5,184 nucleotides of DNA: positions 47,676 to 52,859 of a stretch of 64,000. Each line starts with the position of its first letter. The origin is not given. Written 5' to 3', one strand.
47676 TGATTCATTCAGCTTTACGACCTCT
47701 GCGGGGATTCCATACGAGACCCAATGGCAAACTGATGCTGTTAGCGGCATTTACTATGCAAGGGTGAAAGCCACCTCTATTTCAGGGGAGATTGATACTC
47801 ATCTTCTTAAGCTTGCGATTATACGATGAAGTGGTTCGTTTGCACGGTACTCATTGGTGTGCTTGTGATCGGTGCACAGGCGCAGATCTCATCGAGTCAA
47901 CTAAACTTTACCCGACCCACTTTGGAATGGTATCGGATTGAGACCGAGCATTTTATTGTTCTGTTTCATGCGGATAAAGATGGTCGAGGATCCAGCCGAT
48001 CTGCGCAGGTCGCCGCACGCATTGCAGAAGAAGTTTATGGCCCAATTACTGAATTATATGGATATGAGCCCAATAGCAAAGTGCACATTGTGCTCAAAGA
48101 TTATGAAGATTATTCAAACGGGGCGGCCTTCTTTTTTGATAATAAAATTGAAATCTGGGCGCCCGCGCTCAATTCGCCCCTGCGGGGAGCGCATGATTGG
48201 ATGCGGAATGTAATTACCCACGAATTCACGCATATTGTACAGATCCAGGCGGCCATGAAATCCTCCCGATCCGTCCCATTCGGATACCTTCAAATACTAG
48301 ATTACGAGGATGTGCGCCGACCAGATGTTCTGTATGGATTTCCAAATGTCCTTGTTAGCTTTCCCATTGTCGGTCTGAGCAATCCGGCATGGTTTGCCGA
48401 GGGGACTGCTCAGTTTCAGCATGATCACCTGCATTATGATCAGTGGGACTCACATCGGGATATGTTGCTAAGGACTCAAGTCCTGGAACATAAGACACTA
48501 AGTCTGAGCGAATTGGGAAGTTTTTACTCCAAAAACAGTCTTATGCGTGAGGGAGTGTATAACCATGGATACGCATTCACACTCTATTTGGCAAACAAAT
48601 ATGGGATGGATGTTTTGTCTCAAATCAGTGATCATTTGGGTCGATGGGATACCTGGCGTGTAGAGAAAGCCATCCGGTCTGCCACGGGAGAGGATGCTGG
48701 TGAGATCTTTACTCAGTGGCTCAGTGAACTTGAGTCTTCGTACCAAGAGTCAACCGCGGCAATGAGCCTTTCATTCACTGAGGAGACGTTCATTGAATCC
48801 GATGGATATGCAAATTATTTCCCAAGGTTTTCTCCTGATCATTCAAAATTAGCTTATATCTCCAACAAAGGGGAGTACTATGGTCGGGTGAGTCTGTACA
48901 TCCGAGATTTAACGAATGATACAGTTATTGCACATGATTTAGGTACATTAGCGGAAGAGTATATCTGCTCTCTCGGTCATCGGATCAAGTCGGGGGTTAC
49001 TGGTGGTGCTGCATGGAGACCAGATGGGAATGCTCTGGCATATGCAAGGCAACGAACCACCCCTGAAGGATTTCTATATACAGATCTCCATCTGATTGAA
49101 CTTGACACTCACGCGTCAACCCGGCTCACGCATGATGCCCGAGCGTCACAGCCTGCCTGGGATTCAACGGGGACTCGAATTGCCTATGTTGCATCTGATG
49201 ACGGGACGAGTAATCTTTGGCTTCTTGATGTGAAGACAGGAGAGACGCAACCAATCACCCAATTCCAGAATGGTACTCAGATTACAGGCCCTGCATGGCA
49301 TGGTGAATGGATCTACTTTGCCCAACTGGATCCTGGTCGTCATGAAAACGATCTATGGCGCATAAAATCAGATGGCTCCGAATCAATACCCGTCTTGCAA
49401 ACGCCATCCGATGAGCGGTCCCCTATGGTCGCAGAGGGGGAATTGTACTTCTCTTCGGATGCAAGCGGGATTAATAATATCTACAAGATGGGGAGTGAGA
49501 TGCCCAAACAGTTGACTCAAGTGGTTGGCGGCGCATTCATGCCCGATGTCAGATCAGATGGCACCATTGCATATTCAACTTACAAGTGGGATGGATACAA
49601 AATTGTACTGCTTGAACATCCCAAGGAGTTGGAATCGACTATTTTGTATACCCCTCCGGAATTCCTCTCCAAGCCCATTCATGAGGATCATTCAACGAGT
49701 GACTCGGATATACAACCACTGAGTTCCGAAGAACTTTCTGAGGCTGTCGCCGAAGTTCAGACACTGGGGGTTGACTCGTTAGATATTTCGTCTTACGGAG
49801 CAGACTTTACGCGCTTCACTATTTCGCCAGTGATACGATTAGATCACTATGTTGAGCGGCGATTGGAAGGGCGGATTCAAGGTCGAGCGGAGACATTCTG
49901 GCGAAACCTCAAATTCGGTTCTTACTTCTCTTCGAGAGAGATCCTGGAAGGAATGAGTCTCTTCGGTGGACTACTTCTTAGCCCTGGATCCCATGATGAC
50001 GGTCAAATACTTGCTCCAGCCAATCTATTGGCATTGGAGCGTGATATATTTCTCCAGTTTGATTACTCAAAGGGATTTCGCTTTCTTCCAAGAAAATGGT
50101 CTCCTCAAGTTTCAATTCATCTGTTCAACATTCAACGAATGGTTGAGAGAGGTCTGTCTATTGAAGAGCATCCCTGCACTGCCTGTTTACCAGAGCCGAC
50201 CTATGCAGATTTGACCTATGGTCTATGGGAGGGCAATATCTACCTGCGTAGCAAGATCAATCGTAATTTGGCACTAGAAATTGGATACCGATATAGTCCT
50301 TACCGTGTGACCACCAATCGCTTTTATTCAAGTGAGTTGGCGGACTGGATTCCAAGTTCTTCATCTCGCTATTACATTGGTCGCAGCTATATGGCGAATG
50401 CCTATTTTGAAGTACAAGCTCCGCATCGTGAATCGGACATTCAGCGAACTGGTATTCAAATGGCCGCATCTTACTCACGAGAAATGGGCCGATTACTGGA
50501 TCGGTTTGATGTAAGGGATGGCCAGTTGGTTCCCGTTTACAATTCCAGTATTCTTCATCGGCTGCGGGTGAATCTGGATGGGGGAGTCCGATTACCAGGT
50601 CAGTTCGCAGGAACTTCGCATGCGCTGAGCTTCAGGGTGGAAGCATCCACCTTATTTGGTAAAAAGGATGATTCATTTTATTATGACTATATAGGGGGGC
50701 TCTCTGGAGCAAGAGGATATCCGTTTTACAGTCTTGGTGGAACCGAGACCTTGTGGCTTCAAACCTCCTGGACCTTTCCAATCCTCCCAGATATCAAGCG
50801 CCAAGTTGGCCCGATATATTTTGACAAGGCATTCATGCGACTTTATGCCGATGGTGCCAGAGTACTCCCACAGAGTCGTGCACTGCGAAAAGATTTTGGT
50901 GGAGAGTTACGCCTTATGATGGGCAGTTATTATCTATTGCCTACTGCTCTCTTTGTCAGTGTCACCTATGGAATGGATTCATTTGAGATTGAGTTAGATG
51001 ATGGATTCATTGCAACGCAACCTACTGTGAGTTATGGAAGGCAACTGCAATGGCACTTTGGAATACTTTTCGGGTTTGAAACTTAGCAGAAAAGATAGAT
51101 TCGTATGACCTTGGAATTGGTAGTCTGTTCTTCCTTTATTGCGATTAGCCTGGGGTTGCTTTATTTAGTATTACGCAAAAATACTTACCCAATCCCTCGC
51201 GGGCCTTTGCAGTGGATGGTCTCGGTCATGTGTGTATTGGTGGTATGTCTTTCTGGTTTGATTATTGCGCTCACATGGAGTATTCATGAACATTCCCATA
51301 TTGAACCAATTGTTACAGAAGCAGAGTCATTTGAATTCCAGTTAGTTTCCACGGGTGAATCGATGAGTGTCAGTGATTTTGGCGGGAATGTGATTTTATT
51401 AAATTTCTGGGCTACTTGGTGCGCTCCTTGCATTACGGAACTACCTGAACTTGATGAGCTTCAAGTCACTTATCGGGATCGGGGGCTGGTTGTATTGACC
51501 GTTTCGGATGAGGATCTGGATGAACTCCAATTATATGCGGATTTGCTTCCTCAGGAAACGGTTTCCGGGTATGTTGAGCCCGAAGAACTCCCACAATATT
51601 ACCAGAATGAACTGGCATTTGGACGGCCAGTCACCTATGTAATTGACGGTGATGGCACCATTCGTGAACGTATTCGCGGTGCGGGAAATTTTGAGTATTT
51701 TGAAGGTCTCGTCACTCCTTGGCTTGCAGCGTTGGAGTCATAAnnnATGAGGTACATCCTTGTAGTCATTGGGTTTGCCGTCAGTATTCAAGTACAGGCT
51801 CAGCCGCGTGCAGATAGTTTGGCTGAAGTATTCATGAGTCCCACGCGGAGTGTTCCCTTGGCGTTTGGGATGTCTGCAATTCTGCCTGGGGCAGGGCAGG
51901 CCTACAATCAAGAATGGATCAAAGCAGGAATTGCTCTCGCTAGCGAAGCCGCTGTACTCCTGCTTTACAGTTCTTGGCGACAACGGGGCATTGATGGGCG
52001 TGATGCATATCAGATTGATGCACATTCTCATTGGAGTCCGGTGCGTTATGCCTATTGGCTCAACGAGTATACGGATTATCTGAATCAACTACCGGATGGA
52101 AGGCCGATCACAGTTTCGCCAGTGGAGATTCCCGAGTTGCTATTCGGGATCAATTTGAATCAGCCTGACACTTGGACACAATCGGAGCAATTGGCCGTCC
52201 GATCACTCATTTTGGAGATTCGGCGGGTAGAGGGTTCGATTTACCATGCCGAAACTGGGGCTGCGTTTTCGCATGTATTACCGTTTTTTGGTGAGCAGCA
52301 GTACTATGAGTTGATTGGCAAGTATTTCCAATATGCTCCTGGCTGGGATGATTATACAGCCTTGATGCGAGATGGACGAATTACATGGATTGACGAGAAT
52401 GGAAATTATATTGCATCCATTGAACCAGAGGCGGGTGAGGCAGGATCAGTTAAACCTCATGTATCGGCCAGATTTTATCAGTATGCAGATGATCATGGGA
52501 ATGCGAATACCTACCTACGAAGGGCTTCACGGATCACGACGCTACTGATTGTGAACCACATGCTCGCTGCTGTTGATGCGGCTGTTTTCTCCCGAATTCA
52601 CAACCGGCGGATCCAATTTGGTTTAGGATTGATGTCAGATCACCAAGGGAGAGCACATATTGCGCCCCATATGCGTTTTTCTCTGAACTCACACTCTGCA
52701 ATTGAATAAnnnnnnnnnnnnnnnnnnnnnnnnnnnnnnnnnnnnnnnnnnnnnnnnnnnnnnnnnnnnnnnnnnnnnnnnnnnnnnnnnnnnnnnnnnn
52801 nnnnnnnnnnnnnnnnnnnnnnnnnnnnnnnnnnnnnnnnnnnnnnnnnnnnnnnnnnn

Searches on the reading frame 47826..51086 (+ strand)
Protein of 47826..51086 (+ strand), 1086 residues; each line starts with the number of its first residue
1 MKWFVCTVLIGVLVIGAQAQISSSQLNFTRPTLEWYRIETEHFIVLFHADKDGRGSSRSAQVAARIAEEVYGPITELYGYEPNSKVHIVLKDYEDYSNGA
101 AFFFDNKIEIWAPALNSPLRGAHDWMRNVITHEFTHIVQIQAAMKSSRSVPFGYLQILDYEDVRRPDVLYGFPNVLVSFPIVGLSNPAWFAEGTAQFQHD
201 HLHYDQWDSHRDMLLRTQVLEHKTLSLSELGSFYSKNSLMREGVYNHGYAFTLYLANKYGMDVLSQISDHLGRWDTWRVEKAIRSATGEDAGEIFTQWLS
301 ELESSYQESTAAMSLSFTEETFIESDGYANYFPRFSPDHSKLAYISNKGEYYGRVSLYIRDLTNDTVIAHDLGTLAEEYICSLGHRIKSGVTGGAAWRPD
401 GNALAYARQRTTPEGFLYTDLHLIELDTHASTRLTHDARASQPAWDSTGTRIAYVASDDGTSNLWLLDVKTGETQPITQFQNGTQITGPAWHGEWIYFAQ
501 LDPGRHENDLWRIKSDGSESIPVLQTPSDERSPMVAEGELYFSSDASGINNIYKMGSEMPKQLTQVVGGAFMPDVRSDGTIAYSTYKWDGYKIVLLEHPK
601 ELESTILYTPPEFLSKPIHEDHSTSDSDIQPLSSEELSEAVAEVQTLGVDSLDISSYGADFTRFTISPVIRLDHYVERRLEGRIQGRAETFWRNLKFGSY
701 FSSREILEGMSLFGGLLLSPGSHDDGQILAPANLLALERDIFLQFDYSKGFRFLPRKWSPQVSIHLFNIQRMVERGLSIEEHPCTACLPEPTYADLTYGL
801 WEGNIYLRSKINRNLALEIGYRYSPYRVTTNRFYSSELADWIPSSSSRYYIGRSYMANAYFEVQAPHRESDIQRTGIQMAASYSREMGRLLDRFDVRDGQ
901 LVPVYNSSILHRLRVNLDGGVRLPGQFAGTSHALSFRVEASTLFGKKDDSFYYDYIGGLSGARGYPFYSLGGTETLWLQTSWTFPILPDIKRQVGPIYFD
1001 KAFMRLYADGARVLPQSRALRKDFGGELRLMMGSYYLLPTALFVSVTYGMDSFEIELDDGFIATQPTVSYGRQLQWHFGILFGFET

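Call 48: search_protein_families(library=pfam, proteins=[window:47826-51086:+], max_evalue=0.001)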
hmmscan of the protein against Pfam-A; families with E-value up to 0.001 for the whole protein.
window:47826-51086:+ (1086 aa): 2 families
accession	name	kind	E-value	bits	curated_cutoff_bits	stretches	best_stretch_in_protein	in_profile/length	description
PF07676.18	PD40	-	3.3e-09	36.9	20.9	0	329-359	10-38/38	WD40-like Beta Propeller Repeat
PF13485.12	Peptidase_MA_2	-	9.8e-07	29.2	32.4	0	187-300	91-197/201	Peptidase MA superfamily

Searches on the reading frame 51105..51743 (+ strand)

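Call 81: search_protein_families(library=pfam, proteins=[window:51105-51743:+], max_evalue=0.00001)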
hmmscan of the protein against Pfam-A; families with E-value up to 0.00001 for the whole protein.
window:51105-51743:+ (212 aa): 2 families
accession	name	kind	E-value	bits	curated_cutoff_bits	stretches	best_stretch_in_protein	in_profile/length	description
PF00578.27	AhpC-TSA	-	1.2e-14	54.8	26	1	72-188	4-123/124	AhpC/TSA family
PF08534.16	Redoxin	-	1.6e-10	41.4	26.6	1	76-137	9-73/148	Redoxin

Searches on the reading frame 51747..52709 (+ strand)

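Call 81: search_protein_families(library=pfam, proteins=[window:51747-52709:+], max_evalue=0.00001)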
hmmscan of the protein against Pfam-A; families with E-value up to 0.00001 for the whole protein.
window:51747-52709:+ (320 aa): 1 family
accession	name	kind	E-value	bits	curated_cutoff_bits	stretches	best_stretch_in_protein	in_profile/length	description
PF18935.5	DUF5683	-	4e-08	33.8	26.7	1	39-93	8-62/151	Family of unknown function (DUF5683)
